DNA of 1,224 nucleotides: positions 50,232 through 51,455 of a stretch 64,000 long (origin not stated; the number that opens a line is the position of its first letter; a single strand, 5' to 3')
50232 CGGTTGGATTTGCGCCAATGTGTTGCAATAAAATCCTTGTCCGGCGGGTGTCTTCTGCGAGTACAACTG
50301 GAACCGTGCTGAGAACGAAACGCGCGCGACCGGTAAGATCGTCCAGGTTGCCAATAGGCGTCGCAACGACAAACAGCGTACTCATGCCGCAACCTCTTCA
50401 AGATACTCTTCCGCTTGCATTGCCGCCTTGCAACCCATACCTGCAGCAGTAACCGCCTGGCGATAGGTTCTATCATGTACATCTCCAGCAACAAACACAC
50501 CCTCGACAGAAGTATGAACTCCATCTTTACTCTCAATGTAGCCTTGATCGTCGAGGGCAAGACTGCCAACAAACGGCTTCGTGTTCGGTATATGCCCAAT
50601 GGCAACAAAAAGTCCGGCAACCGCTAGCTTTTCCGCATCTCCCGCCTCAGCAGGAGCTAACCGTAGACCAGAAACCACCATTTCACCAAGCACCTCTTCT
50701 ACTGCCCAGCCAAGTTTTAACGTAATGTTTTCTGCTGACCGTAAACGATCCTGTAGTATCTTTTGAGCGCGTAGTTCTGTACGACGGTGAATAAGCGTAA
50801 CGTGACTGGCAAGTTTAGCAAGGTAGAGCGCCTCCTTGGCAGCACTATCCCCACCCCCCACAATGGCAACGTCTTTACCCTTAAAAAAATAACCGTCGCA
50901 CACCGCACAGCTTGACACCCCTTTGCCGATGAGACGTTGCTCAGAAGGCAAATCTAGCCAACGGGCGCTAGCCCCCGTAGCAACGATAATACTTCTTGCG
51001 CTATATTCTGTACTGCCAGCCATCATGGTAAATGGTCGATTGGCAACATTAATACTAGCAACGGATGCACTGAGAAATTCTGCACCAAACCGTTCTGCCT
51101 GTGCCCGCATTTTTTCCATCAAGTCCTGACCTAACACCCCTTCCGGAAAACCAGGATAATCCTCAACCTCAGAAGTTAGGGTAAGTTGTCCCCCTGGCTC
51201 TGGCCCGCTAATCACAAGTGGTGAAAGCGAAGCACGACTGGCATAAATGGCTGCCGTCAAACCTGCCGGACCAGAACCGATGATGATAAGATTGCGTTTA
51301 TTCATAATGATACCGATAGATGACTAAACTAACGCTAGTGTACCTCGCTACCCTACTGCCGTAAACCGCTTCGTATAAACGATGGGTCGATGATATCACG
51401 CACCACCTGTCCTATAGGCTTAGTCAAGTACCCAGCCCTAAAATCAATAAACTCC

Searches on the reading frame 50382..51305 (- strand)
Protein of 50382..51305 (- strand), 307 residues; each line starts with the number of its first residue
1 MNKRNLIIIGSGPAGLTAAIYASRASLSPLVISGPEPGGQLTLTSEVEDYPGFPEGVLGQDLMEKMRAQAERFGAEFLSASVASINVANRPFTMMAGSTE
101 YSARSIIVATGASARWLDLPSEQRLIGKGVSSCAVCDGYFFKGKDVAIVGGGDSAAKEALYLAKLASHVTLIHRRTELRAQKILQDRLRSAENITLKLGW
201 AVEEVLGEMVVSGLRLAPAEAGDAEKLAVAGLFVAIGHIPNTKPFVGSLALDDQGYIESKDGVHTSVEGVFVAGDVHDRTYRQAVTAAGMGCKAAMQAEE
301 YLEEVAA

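Call 44: search_protein_families(library=pfam, proteins=[window:50382-51305:-], max_evalue=0.001)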
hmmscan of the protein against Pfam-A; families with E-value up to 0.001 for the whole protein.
window:50382-51305:- (307 aa): 12 families
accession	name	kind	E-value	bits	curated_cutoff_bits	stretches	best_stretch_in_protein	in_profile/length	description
PF07992.20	Pyr_redox_2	-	3.9e-47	161.5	26.1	1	5-291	2-291/291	Pyridine nucleotide-disulphide oxidoreductase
PF13738.12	Pyr_redox_3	-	6.7e-20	72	30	1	79-274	101-305/305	Pyridine nucleotide-disulphide oxidoreductase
PF00070.33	Pyr_redox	-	3.6e-14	53.5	22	1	146-211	2-74/82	Pyridine nucleotide-disulphide oxidoreductase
PF01266.30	DAO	-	3.2e-08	33.9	27.9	0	61-117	150-209/353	FAD dependent oxidoreductase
PF03486.20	HI0933_like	-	1.3e-06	28.5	50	0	5-33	2-30/244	HI0933-like protein Rossmann domain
PF13450.12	NAD_binding_8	-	3.7e-06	27.6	21.9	1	8-42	1-36/68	NAD(P)-binding Rossmann-like domain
PF12831.13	FAD_oxidored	-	5.3e-06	26.4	27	1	6-68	2-70/416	FAD dependent oxidoreductase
PF01134.28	GIDA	-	0.00012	21.8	22.1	0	6-29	2-25/391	Glucose inhibited division protein A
PF01946.23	Thi4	-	0.00022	21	26.2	0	5-28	19-43/235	Thi4 family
PF00890.30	FAD_binding_2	-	0.00028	20.7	20.4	1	6-42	2-39/414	FAD binding domain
PF13241.12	NAD_binding_7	-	0.00042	21.3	22.1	0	141-188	5-48/104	Putative NAD(P)-binding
PF05834.18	Lycopene_cycl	-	0.00064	19.3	23.4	0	6-35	2-34/380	Lycopene cyclase protein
